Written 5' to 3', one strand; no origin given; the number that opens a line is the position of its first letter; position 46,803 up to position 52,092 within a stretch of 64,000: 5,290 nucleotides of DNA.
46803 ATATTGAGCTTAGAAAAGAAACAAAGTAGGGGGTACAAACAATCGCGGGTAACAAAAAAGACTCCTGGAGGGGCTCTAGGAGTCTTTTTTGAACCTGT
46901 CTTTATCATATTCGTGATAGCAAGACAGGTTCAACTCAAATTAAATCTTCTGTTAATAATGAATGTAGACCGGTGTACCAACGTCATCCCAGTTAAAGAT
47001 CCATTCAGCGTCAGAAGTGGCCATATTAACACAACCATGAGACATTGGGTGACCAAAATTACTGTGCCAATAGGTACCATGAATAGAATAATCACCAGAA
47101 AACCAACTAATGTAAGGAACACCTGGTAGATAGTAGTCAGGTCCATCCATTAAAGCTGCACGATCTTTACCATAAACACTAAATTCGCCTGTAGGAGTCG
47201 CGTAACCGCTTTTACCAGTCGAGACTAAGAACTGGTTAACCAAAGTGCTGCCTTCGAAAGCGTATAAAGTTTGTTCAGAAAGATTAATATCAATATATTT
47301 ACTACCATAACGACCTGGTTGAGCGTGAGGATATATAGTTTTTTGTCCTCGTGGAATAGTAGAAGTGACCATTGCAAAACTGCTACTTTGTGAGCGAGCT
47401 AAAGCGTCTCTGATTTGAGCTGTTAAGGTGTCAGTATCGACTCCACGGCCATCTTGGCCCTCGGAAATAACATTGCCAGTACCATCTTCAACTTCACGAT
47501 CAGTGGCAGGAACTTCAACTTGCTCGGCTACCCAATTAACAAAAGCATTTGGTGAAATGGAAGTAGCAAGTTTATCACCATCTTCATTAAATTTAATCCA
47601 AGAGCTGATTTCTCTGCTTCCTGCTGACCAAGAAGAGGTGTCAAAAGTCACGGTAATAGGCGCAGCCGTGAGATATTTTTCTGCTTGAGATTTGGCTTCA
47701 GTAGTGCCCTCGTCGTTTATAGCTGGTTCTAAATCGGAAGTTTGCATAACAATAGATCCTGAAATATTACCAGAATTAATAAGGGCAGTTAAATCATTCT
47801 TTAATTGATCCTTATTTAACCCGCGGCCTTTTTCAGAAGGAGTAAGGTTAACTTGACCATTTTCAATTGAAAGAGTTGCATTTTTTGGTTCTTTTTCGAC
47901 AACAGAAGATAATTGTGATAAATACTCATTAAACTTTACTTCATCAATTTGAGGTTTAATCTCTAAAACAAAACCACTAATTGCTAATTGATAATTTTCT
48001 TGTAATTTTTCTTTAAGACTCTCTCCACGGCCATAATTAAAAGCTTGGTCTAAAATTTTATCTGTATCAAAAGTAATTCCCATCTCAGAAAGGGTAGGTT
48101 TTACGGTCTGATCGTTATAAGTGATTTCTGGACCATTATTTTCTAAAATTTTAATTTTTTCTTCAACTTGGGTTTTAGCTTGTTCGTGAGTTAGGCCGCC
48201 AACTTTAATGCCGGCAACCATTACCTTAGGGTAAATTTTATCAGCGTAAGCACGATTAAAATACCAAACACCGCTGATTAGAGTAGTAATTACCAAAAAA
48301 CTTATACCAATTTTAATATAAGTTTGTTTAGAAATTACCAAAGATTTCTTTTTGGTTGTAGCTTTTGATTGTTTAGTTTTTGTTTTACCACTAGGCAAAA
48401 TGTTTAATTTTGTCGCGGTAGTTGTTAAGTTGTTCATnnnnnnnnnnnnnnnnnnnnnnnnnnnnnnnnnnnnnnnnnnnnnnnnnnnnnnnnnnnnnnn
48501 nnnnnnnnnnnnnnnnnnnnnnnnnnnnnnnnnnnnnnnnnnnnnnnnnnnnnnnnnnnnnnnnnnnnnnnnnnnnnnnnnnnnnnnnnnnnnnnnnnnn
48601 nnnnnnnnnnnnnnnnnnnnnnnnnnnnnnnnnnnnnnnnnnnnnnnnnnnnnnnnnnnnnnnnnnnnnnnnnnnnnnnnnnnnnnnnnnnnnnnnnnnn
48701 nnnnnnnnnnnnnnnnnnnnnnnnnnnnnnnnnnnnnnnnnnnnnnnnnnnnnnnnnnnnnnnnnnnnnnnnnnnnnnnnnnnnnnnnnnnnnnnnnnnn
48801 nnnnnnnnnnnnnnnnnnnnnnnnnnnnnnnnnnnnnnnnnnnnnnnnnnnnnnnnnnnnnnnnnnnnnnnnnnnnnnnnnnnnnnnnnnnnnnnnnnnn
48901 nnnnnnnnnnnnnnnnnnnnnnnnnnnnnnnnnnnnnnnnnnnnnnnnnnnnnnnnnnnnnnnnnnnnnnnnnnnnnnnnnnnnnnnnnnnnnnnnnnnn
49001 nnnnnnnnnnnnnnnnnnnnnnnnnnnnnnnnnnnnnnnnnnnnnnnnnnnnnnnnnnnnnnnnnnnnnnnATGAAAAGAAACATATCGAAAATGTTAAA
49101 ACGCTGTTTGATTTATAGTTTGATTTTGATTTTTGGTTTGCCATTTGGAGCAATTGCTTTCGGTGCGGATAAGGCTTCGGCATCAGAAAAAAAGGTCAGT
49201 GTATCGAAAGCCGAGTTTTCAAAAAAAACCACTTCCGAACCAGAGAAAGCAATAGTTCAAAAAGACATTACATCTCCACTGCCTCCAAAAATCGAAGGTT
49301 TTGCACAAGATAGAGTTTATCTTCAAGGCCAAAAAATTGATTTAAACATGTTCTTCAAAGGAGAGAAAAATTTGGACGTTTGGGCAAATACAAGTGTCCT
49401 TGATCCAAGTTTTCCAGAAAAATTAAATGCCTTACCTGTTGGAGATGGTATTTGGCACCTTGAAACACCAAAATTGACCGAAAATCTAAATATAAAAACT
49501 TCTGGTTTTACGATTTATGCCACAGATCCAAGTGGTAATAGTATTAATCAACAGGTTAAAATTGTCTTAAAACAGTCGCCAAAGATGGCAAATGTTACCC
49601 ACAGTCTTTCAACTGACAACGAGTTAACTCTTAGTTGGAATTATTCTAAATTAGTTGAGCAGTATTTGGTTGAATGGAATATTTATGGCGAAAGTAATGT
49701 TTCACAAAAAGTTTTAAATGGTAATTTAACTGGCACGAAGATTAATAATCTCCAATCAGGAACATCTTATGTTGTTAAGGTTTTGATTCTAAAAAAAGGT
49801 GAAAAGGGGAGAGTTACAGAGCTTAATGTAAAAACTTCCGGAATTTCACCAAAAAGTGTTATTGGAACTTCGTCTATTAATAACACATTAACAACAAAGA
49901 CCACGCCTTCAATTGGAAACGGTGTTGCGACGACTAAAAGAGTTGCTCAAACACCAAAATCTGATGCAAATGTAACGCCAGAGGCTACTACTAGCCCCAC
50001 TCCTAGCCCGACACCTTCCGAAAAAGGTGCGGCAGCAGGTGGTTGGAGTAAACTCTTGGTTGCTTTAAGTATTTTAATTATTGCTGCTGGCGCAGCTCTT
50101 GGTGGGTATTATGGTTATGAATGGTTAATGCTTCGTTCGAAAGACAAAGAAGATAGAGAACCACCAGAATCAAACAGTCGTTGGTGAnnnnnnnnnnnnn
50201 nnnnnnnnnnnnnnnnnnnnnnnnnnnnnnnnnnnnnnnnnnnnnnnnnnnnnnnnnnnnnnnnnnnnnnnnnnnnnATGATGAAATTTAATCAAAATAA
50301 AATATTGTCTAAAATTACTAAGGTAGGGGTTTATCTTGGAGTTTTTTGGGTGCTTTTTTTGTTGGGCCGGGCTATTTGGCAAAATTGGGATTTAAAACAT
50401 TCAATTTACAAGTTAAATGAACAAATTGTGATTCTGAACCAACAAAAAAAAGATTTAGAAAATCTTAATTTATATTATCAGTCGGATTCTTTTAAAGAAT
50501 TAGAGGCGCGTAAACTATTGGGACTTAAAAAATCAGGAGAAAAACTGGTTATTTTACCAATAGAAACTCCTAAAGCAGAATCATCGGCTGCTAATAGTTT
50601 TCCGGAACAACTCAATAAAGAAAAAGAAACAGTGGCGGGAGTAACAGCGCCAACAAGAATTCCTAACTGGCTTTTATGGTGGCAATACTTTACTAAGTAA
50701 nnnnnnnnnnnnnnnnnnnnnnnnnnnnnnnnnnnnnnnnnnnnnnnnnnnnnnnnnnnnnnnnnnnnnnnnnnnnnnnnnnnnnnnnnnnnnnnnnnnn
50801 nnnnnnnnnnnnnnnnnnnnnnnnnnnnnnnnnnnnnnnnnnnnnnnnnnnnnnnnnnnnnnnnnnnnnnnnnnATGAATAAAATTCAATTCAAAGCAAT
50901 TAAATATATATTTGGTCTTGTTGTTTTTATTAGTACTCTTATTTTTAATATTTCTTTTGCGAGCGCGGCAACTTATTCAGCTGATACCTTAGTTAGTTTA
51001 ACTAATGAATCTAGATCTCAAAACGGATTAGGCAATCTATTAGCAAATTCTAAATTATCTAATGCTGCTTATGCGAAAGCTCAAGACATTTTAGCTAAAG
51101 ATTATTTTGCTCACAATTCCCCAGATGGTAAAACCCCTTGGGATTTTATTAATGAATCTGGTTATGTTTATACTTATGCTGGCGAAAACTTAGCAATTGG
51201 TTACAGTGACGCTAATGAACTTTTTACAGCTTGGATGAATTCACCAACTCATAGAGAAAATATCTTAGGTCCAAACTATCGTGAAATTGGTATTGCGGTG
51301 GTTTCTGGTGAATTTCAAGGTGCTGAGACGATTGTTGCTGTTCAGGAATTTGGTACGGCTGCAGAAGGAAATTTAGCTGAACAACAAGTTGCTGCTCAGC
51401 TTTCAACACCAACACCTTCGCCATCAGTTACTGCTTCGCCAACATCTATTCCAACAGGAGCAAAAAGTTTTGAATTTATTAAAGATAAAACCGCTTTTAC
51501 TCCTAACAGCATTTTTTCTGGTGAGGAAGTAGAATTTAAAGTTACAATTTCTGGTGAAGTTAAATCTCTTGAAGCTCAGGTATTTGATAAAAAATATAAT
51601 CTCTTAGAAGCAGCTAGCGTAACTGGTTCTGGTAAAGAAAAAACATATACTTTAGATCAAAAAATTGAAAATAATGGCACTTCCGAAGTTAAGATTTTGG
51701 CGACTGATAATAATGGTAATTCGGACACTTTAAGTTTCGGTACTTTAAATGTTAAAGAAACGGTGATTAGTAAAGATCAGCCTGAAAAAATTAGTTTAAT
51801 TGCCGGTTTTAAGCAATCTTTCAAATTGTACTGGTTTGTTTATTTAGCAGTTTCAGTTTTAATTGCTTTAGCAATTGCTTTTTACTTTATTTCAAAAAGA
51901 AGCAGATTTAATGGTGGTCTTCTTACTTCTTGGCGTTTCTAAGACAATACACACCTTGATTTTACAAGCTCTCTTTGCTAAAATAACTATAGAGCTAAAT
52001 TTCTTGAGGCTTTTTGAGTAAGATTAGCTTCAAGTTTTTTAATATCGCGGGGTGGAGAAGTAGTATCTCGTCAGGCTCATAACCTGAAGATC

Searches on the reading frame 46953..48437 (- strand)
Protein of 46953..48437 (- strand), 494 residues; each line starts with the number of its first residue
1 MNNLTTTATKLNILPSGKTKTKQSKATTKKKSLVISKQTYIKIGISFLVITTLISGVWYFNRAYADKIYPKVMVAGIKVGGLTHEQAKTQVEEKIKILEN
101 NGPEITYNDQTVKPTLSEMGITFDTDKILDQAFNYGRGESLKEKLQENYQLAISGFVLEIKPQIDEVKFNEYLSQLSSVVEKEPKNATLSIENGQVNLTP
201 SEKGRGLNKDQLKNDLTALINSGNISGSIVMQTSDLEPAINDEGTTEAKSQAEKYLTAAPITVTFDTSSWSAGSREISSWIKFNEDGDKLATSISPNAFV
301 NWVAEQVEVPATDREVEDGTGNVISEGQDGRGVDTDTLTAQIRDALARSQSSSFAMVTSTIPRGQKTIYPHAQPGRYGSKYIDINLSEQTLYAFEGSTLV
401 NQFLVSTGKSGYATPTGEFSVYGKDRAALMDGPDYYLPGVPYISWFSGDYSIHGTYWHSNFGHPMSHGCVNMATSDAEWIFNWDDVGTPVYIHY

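Call 9: search_protein_families(library=pfam, proteins=[window:46953-48437:-], max_evalue=0.001)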
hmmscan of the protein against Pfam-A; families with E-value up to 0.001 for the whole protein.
window:46953-48437:- (494 aa): 2 families
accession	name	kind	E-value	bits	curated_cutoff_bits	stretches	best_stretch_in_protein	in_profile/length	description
PF12229.13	PG_binding_4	-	5.6e-29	101.1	22.1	1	113-223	2-111/117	Putative peptidoglycan binding domain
PF03734.19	YkuD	-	1.6e-24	87.6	23.4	1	380-492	2-146/146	L,D-transpeptidase catalytic domain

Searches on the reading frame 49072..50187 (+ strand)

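Call 9: search_protein_families(library=pfam, proteins=[window:49072-50187:+], max_evalue=0.001)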
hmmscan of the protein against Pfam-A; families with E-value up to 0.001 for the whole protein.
window:49072-50187:+ (371 aa): 1 family
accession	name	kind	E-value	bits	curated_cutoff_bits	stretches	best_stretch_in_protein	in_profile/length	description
PF00041.27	fn3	-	1.3e-05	25.7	25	1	174-245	5-74/84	Fibronectin type III domain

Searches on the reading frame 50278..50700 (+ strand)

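Call 9: search_protein_families(library=pfam, proteins=[window:50278-50700:+], max_evalue=0.001)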
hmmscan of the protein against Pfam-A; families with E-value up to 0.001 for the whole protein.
window:50278-50700:+ (140 aa): 1 family
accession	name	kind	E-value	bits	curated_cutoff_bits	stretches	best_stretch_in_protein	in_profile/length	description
PF04977.20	DivIC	-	8.5e-07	29.1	28.9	1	22-94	5-78/80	Septum formation initiator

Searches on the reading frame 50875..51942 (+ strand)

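Call 9: search_protein_families(library=pfam, proteins=[window:50875-51942:+], max_evalue=0.001)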
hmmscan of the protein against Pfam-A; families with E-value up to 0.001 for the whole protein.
window:50875-51942:+ (355 aa): 1 family
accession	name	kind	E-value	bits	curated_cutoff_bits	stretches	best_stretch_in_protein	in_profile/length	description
PF00188.32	CAP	-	8.2e-19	69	21.1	1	41-157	2-115/117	Cysteine-rich secretory protein family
